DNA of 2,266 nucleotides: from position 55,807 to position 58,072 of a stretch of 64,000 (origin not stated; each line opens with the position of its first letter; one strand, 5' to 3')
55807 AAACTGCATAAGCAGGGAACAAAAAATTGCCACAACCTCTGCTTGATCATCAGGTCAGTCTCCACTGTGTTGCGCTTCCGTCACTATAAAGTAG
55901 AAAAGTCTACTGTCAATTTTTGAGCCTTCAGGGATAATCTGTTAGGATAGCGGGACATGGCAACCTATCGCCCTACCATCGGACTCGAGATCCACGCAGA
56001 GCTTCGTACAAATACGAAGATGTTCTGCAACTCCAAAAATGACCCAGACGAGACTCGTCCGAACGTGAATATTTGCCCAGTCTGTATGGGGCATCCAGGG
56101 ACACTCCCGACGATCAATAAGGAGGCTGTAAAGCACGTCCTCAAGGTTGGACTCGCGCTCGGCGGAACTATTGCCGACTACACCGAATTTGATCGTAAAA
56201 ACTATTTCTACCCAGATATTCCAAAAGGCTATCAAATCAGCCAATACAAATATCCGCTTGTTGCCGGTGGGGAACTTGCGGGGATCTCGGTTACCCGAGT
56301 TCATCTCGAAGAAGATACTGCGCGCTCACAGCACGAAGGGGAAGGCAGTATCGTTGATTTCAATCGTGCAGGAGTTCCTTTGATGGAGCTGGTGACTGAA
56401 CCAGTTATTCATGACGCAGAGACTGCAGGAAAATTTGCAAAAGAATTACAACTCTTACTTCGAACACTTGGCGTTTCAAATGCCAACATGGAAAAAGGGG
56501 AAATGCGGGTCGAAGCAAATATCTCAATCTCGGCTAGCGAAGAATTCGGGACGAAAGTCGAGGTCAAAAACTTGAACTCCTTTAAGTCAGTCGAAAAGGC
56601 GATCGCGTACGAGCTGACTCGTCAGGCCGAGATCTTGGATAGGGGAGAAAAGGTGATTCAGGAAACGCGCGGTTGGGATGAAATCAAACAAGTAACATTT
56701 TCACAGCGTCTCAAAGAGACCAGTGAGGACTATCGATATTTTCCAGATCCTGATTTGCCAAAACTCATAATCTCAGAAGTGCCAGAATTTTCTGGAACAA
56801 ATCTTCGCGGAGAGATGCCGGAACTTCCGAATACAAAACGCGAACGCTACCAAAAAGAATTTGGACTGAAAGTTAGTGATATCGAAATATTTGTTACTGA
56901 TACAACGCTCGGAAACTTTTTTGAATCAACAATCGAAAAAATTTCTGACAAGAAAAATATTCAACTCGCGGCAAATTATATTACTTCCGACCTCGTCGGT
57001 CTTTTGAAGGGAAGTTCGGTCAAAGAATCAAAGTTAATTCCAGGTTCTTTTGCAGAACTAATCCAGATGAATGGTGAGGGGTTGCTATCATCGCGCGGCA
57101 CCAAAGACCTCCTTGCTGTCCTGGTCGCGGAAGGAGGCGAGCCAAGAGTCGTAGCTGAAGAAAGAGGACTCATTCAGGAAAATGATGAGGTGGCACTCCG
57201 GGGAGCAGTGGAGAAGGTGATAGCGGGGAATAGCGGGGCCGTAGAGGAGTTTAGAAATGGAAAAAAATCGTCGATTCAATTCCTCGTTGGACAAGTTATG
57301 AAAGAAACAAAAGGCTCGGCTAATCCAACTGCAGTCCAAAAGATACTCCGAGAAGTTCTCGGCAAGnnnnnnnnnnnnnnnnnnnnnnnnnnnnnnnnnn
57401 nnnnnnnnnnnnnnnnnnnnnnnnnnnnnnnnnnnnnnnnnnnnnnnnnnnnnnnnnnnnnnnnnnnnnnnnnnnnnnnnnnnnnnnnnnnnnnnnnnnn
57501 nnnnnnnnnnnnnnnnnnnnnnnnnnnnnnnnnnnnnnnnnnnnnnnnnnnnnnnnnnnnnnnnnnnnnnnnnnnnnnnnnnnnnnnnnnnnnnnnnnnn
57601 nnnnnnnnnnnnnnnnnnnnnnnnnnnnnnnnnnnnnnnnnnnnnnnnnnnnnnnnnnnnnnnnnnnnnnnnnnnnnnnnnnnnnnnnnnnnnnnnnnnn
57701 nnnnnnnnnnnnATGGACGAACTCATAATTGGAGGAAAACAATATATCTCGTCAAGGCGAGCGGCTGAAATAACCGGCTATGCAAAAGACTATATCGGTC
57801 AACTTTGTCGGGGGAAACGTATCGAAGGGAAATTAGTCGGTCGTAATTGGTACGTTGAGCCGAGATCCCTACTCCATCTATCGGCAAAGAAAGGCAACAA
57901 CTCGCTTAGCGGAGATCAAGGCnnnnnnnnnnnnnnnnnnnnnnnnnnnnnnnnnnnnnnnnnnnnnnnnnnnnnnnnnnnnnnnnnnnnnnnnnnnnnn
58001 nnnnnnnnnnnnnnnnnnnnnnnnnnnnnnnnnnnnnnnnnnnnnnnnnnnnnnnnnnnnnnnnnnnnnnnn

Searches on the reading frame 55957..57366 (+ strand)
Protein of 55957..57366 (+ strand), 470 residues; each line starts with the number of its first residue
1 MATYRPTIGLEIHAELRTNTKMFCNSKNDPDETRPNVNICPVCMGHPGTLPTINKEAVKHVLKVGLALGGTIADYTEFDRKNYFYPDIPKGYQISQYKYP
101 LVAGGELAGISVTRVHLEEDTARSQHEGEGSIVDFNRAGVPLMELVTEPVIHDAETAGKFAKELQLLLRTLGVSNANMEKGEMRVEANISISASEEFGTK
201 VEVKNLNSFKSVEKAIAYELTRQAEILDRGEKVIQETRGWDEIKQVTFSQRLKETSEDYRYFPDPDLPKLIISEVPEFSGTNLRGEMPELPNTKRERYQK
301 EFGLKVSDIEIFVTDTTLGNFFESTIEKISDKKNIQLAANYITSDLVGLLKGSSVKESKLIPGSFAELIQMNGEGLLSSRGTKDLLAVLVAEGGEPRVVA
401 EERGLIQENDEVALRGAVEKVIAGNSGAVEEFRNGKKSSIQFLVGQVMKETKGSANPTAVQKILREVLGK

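Call 18: find_homologous_proteins(query=window:55957-57366:+, max_evalue=1e-100)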
Query window:55957-57366:+ (470 aa): 7995 proteins with E <= 1e-100 among 8000 candidates; the best 120 are listed.
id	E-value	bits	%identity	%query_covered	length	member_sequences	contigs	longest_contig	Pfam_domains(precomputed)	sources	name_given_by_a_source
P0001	0.0e+0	1034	100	100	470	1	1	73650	PF02637.24,PF02934.21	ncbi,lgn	-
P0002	7.9e-260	880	84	100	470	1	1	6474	PF02637.24,PF02934.21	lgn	-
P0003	1.2e-255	866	83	100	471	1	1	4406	PF02637.24,PF02934.21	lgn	-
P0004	1.6e-231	787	76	100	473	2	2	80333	PF02637.24,PF02934.21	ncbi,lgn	-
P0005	9.7e-207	705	69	99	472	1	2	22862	PF02637.24,PF02934.21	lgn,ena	-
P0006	3.2e-206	703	67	100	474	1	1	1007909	PF02637.24,PF02934.21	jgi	jgi:aspartyl-tRNA(Asn)/glutamyl-tRNA(Gln) amidotransferase subunit B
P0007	8.3e-206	702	68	99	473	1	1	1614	PF02637.24,PF02934.21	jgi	jgi:aspartyl-tRNA(Asn)/glutamyl-tRNA(Gln) amidotransferase subunit B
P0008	8.7e-206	702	66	99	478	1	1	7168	PF02637.24,PF02934.21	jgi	jgi:aspartyl-tRNA(Asn)/glutamyl-tRNA(Gln) amidotransferase subunit B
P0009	5.4e-205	699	68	100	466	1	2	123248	PF02637.24,PF02934.21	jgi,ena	-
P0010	5.8e-204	696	67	99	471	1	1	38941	PF02637.24,PF02934.21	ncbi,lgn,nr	ncbi:MAG: Asp-tRNA(Asn)/Glu-tRNA(Gln) amidotransferase subunit GatB [Parcubacteria group bacterium]|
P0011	8.8e-203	692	67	100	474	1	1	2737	PF02637.24,PF02934.21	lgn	-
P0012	1.5e-202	691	67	100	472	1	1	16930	PF02637.24,PF02934.21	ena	-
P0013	1.7e-202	691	65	99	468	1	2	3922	PF02637.24,PF02934.21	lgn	-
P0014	2.7e-202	690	66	100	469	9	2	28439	PF02637.24,PF02934.21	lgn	-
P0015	2.7e-202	690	66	99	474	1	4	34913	PF02637.24,PF02934.21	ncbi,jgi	-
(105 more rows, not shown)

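Call 19: find_encoding_contigs(protein=P0001, flank=10000, max_places=6)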
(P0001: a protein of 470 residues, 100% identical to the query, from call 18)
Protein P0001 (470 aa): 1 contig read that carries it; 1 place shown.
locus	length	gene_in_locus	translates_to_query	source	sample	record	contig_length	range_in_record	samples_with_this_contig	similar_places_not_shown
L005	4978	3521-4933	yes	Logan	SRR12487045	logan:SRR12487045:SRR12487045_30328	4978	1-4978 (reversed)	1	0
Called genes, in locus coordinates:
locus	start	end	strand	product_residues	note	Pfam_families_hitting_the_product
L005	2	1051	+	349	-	?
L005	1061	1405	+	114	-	PF04020:Phage_holin_4_2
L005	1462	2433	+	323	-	PF01018:GTP1_OBG, PF01926:MMR_HSR1, PF02421:FeoB_N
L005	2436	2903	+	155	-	PF00293:NUDIX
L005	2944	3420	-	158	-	-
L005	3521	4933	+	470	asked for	PF02934:GatB_N, PF02637:GatB_Yqey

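Call 20: find_encoding_contigs(protein=P0002, flank=10000, max_places=6)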
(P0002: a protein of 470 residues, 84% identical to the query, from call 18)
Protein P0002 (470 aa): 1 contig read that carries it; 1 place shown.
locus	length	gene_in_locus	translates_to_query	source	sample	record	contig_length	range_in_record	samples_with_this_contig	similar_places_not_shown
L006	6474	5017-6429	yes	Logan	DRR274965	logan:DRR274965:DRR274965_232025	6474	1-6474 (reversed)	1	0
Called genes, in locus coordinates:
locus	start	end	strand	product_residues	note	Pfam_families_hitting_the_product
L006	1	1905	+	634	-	?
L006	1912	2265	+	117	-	PF04020:Phage_holin_4_2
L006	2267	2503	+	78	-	PF07866:DUF1653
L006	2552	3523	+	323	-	PF01018:GTP1_OBG, PF01926:MMR_HSR1, PF02421:FeoB_N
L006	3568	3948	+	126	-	-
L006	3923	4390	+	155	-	PF00293:NUDIX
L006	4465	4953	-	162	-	-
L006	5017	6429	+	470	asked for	PF02934:GatB_N, PF02637:GatB_Yqey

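Call 21: find_encoding_contigs(protein=P0003, flank=10000, max_places=6)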
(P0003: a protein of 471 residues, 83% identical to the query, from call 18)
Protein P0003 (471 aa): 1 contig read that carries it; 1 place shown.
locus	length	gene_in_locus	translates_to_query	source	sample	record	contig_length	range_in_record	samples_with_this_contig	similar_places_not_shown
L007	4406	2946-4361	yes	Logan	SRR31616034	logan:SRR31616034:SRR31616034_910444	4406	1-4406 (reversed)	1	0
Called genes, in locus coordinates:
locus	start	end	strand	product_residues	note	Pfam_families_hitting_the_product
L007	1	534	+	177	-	?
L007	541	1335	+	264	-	-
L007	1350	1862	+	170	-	PF12385:Peptidase_C70 (weak), PF13529:Peptidase_C39_2, PF03412:Peptidase_C39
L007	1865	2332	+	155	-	PF00293:NUDIX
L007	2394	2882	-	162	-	-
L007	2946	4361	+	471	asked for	PF02934:GatB_N, PF02637:GatB_Yqey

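Call 22: find_encoding_contigs(protein=P0004, flank=10000, max_places=6)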
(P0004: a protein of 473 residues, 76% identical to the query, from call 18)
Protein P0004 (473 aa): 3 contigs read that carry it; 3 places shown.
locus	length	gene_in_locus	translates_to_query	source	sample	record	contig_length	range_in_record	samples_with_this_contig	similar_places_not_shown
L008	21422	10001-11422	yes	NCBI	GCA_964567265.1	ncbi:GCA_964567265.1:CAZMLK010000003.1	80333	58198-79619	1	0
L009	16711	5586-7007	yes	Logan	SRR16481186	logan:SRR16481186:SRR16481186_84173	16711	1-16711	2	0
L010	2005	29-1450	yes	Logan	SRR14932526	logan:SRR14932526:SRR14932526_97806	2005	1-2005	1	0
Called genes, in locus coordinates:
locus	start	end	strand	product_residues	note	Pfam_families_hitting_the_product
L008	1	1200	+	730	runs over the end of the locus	PF04932:Wzy_C, PF14559:TPR_19 (faint), PF07719:TPR_2 (faint), PF13181:TPR_8 (faint), PF13424:TPR_12 (faint), PF13428:TPR_14 (faint), PF13432:TPR_16 (faint)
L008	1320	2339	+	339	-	PF01565:FAD_binding_4, PF02873:MurB_C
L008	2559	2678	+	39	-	-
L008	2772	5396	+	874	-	PF07517:SecA_DEAD, PF01043:SecA_PP_bind, PF21090:P-loop_SecA, PF07516:SecA_SW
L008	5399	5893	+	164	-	-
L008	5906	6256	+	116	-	PF04020:Phage_holin_4_2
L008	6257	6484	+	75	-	PF07866:DUF1653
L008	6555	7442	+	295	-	PF03690:MYG1_exonuc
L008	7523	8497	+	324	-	PF01018:GTP1_OBG, PF01926:MMR_HSR1, PF02421:FeoB_N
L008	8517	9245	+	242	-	-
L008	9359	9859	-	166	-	-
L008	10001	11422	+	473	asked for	PF02934:GatB_N, PF02637:GatB_Yqey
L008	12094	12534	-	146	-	-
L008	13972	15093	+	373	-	-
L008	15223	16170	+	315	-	-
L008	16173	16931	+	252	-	-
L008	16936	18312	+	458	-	-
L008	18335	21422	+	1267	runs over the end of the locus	?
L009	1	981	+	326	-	?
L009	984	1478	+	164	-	-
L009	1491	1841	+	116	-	PF04020:Phage_holin_4_2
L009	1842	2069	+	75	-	PF07866:DUF1653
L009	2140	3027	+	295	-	PF03690:MYG1_exonuc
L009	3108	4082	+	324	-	PF01018:GTP1_OBG, PF01926:MMR_HSR1, PF02421:FeoB_N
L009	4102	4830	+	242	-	-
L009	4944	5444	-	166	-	-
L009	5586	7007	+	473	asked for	PF02934:GatB_N, PF02637:GatB_Yqey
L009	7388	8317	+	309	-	-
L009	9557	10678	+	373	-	-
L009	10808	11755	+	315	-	-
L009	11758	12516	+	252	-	-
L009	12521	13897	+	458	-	-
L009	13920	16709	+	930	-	?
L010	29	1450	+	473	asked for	PF02934:GatB_N, PF02637:GatB_Yqey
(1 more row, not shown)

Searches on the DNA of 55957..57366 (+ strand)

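Call 29: search_rna_families(source=L009, start=6900, end=9700, threshold=evalue, max_evalue=1, show_alignments=2)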
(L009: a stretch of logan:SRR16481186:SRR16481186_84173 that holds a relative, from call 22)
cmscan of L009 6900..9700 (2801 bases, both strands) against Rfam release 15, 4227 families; matches with E-value up to 1: 2.
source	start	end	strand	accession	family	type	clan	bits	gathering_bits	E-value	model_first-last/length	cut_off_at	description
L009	7004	7064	-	RF04352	Plastid-psbA-4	Cis-reg;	CL00153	32.6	56.8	0.0034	1-61/61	no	Plastid-psbA-4 3UTR RNA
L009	8331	8376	-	RF00032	Histone3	Cis-reg;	-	19.2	34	0.07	1-46/46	no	Histone 3' UTR stem-loop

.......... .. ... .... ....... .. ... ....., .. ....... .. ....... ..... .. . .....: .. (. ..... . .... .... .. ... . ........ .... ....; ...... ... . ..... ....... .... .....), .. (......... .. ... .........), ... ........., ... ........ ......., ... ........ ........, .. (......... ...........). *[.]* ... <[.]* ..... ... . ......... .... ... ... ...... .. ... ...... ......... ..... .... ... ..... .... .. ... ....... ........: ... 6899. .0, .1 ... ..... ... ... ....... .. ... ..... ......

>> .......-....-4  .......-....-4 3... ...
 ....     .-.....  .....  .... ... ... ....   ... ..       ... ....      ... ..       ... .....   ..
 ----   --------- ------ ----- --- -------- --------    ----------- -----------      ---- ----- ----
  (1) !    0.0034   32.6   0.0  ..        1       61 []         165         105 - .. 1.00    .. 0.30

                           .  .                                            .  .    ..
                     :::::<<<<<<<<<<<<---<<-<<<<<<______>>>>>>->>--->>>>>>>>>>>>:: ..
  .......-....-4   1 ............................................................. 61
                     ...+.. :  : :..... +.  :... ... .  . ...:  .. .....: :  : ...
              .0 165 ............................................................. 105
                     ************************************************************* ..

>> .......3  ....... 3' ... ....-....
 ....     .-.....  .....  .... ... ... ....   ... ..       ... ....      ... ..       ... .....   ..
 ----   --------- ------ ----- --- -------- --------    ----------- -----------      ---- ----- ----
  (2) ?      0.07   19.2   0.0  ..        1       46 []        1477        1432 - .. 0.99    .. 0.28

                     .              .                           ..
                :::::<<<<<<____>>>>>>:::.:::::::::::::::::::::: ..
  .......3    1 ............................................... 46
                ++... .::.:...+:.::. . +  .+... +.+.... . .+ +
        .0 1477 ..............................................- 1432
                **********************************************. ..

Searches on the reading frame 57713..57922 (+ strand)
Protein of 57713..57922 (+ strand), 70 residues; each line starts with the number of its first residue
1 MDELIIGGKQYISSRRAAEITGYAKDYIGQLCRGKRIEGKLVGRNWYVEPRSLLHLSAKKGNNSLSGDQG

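Call 70: search_solved_structures(query=window:57713-57922:+, max_evalue=10, show_alignments=2)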
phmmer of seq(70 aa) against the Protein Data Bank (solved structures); distinct sequences matched with E-value up to 10: 1.
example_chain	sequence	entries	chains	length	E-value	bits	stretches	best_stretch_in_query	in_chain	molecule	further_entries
2iw0_A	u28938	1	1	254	1.5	12.1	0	52-70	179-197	CHITIN DEACETYLASE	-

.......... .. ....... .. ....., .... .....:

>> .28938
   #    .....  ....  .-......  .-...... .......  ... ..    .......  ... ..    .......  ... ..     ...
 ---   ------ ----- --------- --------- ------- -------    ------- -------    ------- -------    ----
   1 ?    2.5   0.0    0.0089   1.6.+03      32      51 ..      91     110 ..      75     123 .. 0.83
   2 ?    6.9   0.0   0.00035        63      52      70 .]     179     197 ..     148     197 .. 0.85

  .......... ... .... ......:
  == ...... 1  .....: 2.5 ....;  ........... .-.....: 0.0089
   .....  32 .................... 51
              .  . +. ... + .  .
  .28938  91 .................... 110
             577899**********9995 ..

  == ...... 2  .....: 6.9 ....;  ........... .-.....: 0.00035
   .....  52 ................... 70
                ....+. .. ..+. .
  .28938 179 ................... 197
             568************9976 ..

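Call 82: find_related_loci(query=window:57713-57892:+, collection=viral_contigs, flank=3000)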
Query seq(60 aa) (60 aa) in viral_contigs; peptide patterns used: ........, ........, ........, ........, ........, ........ (x = any residue, [..] = any of these).
21 stretches matched a pattern, but none encodes a relative of the query by tblastn (E <= 1e-3).

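Call 86: search_solved_structures(query=A3, max_evalue=10, show_alignments=2)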
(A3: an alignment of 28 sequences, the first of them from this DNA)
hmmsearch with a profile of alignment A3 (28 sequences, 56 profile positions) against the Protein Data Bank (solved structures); distinct sequences matched with E-value up to 10: 1.
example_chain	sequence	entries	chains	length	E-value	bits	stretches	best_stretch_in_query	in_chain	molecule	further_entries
3ct7_A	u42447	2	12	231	1.9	11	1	22-32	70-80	D-allulose-6-phosphate 3-epimerase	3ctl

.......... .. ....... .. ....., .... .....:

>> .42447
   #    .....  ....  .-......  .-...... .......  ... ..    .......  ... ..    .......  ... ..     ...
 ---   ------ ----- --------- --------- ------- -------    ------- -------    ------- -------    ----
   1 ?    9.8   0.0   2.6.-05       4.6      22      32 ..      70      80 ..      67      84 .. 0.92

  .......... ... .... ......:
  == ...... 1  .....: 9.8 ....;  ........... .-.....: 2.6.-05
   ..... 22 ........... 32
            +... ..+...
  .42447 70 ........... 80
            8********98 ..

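Call 95: predict_structure(alignment_id=A3)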
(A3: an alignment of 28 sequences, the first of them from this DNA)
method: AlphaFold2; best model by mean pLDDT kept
length: 59 residues; sequences in the alignment: 28
mean_pLDDT: 90.6   pTM: 0.75
mean pLDDT of the five models: 90.6, 90.2, 89.0, 88.9, 87.9
residues with pLDDT >= 90: 50; 70-90: 5; 50-70: 3; < 50: 1
segments of 3 or more residues with pLDDT < 50: none
pLDDT, mean of each block of 10 residues (from residue 1): 89 95 95 94 94 75
secondary structure, 60 per line:
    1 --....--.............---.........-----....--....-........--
elements in order: E3-6 E9-13 H14-21 H25-33 E39-42 E45-48 H50-57

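Call 97: fold_search(model_id=the predicted structure, library=pdb)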
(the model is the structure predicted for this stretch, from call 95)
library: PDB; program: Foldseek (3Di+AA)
matches with E <= 10: 766; with E <= 0.001: 0
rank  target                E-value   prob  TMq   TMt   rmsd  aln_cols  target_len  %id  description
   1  4p0y_A                4.6e-02  0.99  0.63  0.37   5.4        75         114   17  Structure of the double stranded DNA binding type IV secretion protein TraN from Enterococcus (released 2014-07-30)
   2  4pm3_B                1.0e-01  0.96  0.64  0.37   5.4        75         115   17  Structure of the double-stranded DNA binding type IV secretion protein TraN from Enterococcus (released 2014-07-30)
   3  4p0z                  1.2e-01  0.94  0.60  0.34   5.5        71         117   17  Structure of the double stranded DNA binding type IV secretion protein TraN from Enterococcus (released 2014-07-30)
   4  4j2n_C                1.3e-01  0.99  0.66  0.69   1.9        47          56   19  Crystal Structure of mycobacteriophage Pukovnik Xis (released 2013-10-23)
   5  4pm3_A                1.5e-01  0.90  0.59  0.35   5.0        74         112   18  Structure of the double-stranded DNA binding type IV secretion protein TraN from Enterococcus (released 2014-07-30)
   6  4ooi_B                1.9e-01  0.35  0.42  0.29   5.6        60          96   12  Reduced HlyU from Vibrio cholerae N16961 (released 2014-12-31)
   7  3m8e_A                2.2e-01  0.33  0.42  0.29   6.2        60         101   15  Protein structure of Type III plasmid segregation TubR (released 2010-07-07)
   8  5i44_B                2.3e-01  0.92  0.60  0.54   2.3        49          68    6  Structure of RacA-DNA complex; P21 form (released 2016-05-04)
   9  3zcn_A                2.5e-01  0.33  0.39  0.10   5.8        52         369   19  Fic protein from SHEWANELLA ONEIDENSIS in complex with ATP (released 2013-06-19)
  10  1hxd_A                2.6e-01  0.57  0.44  0.11   3.6        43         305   21  CRYSTAL STRUCTURE OF E. COLI BIOTIN REPRESSOR WITH BOUND BIOTIN (released 2001-05-30)
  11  6amk_B                2.8e-01  0.96  0.67  0.76   1.9        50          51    8  Structure of Streptomyces venezuelae BldC-whiI opt complex (released 2018-03-28)
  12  5trd_B                2.8e-01  0.51  0.43  0.15   3.0        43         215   19  Structure of RbkR (Riboflavin Kinase) from Thermoplasma acidophilum determined in complex with CTP and its cognate DNA (released 2016-11-23)
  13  4k2e_B                2.8e-01  0.28  0.41  0.30   5.7        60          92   12  HlyU from Vibrio cholerae N16961 (released 2014-04-30)
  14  3jth_A                2.8e-01  0.25  0.40  0.29   6.0        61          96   13  Crystal structure of a transcriptional regulator HlyU from Vibrio vulnificus CMCP6 (released 2010-03-16)
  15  4k2e_A                3.0e-01  0.28  0.41  0.29   6.0        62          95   13  HlyU from Vibrio cholerae N16961 (released 2014-04-30)
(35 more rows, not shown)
